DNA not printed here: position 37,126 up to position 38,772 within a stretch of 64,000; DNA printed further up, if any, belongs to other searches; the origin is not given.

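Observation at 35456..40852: Four-gene module: HlyD adaptor, FtsX permease, ABC ATPase fused to GAF, and cNMP-binding patatin phospholipase, with overlapping starts and stops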

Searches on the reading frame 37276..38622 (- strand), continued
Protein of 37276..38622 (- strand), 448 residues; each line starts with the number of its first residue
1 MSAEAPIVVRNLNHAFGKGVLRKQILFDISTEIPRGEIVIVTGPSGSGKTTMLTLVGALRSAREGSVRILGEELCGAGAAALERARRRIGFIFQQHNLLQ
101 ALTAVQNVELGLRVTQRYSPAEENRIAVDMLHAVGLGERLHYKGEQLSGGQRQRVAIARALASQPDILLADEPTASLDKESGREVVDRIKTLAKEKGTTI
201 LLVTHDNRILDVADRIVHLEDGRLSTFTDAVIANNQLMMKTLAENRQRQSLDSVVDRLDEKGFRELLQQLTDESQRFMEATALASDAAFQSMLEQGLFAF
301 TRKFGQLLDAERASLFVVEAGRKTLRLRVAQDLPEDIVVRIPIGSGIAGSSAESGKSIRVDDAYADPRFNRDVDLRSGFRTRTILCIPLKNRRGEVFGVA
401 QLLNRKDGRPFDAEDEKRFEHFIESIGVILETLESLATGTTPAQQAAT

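Call 41: search_solved_structures(query=L003:1570-2688:-, max_evalue=1e-10, show_alignments=3)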
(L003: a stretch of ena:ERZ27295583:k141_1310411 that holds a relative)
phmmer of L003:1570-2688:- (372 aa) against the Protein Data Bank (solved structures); distinct sequences matched with E-value up to 1e-10: 188 (the best 60 are shown).
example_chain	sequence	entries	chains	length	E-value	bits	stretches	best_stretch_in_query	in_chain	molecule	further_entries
6fht_A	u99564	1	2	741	3.6e-74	253.2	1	149-370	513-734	Bacteriophytochrome,Adenylate cyclase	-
2w01_A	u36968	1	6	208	2.9e-65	224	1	173-370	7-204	ADENYLATE CYCLASE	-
3r5g_A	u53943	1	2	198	9.1e-35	123.7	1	176-359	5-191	CyaB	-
9g85_A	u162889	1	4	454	1.8e-31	112.8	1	9-137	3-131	Response regulator PleD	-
2wb4_A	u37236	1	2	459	1.9e-31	112.8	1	9-137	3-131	DIGUANYLATE CYCLASE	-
9g86_A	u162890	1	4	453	2e-31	112.7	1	9-137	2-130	Response regulator PleD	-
1w25_A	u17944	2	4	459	2.1e-31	112.6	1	9-137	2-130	STALKED-CELL DIFFERENTIATION CONTROLLING PROTEIN | RESPONSE REGULATOR PLED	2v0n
1wc0_A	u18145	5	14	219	4.7e-25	91.7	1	169-353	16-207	ADENYLATE CYCLASE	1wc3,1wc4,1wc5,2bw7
1wc1_A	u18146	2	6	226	2e-24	89.7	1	172-353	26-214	ADENYLATE CYCLASE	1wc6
2zwm_A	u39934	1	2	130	4.7e-24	88.4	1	10-127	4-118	Transcriptional regulatory protein yycF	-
3f6p_A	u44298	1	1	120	5.4e-24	88.2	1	10-126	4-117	Transcriptional regulatory protein yycF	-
8fk2_A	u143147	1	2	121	4.2e-22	82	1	10-126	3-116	Putative response regulator CovR VicR-like protein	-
2oqr_A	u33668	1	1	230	2.7e-21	79.3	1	10-133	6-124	Sensory transduction protein regX3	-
9xzo_A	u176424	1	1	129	1.2e-20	77.2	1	9-127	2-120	De novo protein M1X0B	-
4uhj_A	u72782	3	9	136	1.7e-20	76.8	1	11-143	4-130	TRANSCRIPTIONAL REGULATORY PROTEIN CPXR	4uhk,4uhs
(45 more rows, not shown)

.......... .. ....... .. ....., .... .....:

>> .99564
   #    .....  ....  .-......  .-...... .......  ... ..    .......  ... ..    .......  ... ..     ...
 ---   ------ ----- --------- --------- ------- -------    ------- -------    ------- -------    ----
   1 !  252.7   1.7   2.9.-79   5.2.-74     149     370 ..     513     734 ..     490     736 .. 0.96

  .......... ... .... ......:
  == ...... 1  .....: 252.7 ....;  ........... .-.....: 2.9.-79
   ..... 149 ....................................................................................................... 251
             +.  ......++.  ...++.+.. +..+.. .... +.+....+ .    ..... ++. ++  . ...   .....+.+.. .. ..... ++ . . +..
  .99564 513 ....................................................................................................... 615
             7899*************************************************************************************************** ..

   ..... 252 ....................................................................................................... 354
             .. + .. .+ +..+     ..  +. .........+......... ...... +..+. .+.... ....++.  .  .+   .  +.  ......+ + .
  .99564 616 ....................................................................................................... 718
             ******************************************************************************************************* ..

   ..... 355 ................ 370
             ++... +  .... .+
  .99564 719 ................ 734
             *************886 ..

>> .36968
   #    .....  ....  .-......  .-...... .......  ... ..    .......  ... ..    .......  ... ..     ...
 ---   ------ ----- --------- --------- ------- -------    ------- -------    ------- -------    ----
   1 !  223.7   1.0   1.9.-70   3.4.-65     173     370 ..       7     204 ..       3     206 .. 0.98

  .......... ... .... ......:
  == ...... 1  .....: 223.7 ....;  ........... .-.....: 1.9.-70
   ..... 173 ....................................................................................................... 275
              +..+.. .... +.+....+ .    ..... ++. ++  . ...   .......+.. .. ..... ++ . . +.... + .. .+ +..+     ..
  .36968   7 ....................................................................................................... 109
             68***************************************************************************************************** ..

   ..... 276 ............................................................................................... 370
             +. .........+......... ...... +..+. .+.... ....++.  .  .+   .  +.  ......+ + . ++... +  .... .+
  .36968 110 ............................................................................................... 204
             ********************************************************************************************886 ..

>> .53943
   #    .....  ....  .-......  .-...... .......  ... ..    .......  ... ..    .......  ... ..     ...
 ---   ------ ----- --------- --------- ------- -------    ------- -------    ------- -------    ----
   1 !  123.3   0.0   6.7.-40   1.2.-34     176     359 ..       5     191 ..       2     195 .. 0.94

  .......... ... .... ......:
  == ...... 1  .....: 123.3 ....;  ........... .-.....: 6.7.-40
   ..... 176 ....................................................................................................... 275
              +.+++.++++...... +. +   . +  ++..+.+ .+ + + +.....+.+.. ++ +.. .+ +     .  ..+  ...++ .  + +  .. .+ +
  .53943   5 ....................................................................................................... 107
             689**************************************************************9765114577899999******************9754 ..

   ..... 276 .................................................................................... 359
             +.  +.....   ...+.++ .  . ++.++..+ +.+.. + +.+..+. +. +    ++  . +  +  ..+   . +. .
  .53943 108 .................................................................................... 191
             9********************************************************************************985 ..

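Call 58: predict_structure(alignment_id=A2)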
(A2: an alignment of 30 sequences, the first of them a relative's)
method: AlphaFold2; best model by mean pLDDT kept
length: 448 residues; sequences in the alignment: 30
mean_pLDDT: 55.2   pTM: 0.40
mean pLDDT of the five models: 55.2, 53.2, 51.8, 49.7, 49.6
residues with pLDDT >= 90: 17; 70-90: 122; 50-70: 107; < 50: 202
segments of 3 or more residues with pLDDT < 50: 1-83, 95-97, 172-183, 203-253, 273-292, 324-341, 436-448
pLDDT, mean of each block of 10 residues (from residue 1): 26 26 25 41 35 33 27 34 52 54 83 77 90 86 78 77 67 42 56 66 42 29 25 30 34 53 58 46 42 53 67 66 47 35 69 85 84 69 84 73 84 87 65 48 32
secondary structure, 60 per line:
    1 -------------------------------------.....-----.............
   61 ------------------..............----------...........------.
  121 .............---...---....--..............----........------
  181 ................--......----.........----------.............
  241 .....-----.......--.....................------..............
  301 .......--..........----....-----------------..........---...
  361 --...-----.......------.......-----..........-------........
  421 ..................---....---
elements in order: E38-42 H48-60 H79-88 E89-92 H104-113 H120-133 H149-162 E167-171 H181-196 E199-204 H209-217 H228-245 H251-257 H260-280 H287-307 E310-319 E324-327 H345-354 E358-360 H371-377 E384-390 E396-405 H413-438 H442-445

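Call 87: find_encoding_contigs(protein=P0001, flank=6000, max_places=2)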
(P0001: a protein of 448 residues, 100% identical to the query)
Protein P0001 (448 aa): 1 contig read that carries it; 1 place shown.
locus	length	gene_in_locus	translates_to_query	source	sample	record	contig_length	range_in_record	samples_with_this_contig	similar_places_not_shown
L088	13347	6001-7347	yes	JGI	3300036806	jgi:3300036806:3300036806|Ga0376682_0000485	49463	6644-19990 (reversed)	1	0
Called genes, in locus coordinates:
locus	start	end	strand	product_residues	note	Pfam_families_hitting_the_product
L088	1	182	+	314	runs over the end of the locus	PF01073:3Beta_HSD (weak), PF01370:Epimerase, PF02719:Polysacc_synt_2 (faint), PF04321:RmlD_sub_bind (weak), PF16363:GDP_Man_Dehyd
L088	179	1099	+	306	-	PF01073:3Beta_HSD, PF01370:Epimerase, PF02719:Polysacc_synt_2, PF04321:RmlD_sub_bind, PF16363:GDP_Man_Dehyd, PF07993:NAD_binding_4 (weak)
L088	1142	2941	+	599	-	PF00009:GTP_EFTU, PF03144:GTP_EFTU_D2, PF14492:EFG_III (weak), PF00679:EFG_C, PF06421:LepA_C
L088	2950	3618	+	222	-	PF10502:Peptidase_S26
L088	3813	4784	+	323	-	PF25917:BSH_RND (faint)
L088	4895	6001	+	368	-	PF12704:MacB_PCD (weak), PF02687:FtsX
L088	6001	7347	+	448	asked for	PF00005:ABC_tran, PF02463:SMC_N (weak), PF13304:AAA_21 (faint), PF13481:AAA_25 (faint), PF13185:GAF_2, PF13492:GAF_3 (weak)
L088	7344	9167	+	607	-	PF00027:cNMP_binding, PF24179:NTE_Ploop, PF01734:Patatin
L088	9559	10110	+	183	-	PF00156:Pribosyltran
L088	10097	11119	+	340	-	PF02729:OTCace_N, PF00185:OTCace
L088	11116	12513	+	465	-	PF01979:Amidohydro_1, PF12890:DHOase, PF07969:Amidohydro_3 (weak)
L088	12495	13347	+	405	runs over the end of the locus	PF00988:CPSase_sm_chain, PF00117:GATase, PF07722:Peptidase_C26 (weak)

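Call 91: find_homologous_proteins(query=L003:1570-2688:-, max_evalue=1e-30)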
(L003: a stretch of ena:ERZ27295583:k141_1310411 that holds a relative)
Query L003:1570-2688:- (372 aa): 5353 proteins with E <= 1e-30 among 8000 candidates; the best 120 are listed.
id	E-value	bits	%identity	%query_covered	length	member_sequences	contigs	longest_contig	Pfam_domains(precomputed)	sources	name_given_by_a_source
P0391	5.0e-217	738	91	99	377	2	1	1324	PF00211.26,PF00072.31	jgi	jgi:class 3 adenylate cyclase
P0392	7.0e-215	731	90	99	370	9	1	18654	PF00211.26,PF00072.31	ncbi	-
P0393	5.1e-214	728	89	99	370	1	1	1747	PF00211.26,PF00072.31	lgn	-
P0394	1.9e-211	720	88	99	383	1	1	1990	PF00211.26,PF00072.31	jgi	jgi:adenylate cyclase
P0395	7.9e-210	714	88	99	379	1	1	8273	PF00211.26,PF00072.31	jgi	-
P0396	3.1e-209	712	89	97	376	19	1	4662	PF00211.26,PF00072.31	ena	-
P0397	3.2e-208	709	89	97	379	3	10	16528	PF00211.26,PF00072.31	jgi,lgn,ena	jgi:class 3 adenylate cyclase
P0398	7.5e-208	708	88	97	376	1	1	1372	PF00211.26,PF00072.31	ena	-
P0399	1.9e-207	706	88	97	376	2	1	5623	PF00211.26,PF00072.31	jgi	jgi:class 3 adenylate cyclase/AmiR/NasT family two-component response regulator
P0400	9.7e-207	704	87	97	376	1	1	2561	PF00211.26,PF00072.31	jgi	-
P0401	1.7e-206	703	88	97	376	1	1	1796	PF00211.26,PF00072.31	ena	-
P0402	5.0e-206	702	88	97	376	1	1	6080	PF00211.26,PF00072.31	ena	-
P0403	1.1e-205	701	86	97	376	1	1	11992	PF00211.26,PF00072.31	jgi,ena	-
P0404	2.6e-205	699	88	97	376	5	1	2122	PF00211.26,PF00072.31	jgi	jgi:adenylate cyclase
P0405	3.3e-205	699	88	97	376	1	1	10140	PF00211.26,PF00072.31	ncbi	-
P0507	1.1e-157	543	68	96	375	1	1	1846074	PF00211.26,PF00072.31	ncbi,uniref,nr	ncbi:response regulator [Wenzhouxiangella sp. XN201]|uniref:response regulator n=1 Tax=Wenzhouxiange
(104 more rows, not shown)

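Call 92: find_encoding_contigs(protein=P0507, flank=10000, max_places=1)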
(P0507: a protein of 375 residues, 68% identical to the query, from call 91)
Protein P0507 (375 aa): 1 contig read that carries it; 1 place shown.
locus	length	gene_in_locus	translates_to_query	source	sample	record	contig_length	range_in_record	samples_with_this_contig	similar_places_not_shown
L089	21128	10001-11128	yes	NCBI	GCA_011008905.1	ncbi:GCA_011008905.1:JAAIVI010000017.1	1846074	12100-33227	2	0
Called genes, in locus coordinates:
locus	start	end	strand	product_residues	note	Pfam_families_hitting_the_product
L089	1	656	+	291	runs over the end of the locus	PF02678:Pirin, PF05726:Pirin_C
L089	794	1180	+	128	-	PF11750:DUF3307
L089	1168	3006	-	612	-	PF00027:cNMP_binding, PF24179:NTE_Ploop, PF01734:Patatin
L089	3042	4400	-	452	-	PF00005:ABC_tran, PF13481:AAA_25 (faint), PF13304:AAA_21 (faint), PF01590:GAF, PF13185:GAF_2, PF13492:GAF_3 (weak)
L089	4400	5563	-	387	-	PF12704:MacB_PCD, PF02687:FtsX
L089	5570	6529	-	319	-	PF25973:BSH_CzcB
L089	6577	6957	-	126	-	PF00072:Response_reg, PF23198:PDE8A_N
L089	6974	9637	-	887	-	PF05230:MASE2, PF01590:GAF (weak), PF13185:GAF_2 (weak), PF00512:HisKA, PF02518:HATPase_c, PF00072:Response_reg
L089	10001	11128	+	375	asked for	PF00072:Response_reg, PF00211:Guanylate_cyc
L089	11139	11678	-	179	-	PF02036:SCP2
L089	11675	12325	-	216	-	PF02630:SCO1-SenC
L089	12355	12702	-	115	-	PF00034:Cytochrom_C, PF13442:Cytochrome_CBB3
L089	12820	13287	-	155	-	PF02915:Rubrerythrin (faint)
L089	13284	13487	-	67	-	-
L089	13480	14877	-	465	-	PF00115:COX1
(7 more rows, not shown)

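Call 93: search_solved_structures(query=L003:2861-5506:+, max_evalue=0.000001)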
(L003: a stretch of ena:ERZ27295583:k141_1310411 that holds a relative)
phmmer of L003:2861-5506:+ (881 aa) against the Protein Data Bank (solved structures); distinct sequences matched with E-value up to 0.000001: 225 (the best 60 are shown).
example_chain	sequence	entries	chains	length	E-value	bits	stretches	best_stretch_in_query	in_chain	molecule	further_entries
7p8e_A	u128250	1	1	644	1.8e-44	155.1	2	370-531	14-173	Receiver domain of histidine kinase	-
6qrj_A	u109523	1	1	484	2e-41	145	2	393-620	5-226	Hybrid kinase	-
7z8n_A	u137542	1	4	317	2.1e-40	141.6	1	375-612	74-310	Histidine kinase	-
4jas_A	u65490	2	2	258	1e-37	132.8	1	385-628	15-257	Histidine kinase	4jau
5uht_A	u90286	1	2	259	1.7e-36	128.7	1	385-628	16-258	Sensor histidine kinase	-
2c2a_A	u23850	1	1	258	1.7e-36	128.7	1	385-628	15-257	SENSOR HISTIDINE KINASE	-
3dge_A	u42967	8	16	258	1.8e-36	128.6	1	385-628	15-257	Sensor protein | Histidine kinase | Sensor histidine kinase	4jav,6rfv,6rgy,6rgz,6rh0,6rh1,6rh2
6azr_A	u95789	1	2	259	8.2e-36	126.4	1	385-628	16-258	Sensor histidine kinase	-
6rh7_A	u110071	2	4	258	4.4e-35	124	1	385-628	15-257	Sensor histidine kinase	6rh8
4u7n_A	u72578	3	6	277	5.8e-30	107.1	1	367-629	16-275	Histidine protein kinase sensor protein | Histidine kinase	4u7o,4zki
8avv_A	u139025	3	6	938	1e-29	106.3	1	379-757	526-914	Bacteriophytochrome,Response regulator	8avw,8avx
5c93_A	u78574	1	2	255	3.6e-29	104.5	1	388-629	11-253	Histidine kinase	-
7n0e_B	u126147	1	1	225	5.9e-29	103.8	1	390-615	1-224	Histidine kinase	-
6dk8_A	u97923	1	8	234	6.1e-29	103.7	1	392-619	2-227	RetS (Regulator of Exopolysaccharide and Type III Secretion)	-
6paj_A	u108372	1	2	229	9.7e-29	103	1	386-616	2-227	Sensor protein SrrB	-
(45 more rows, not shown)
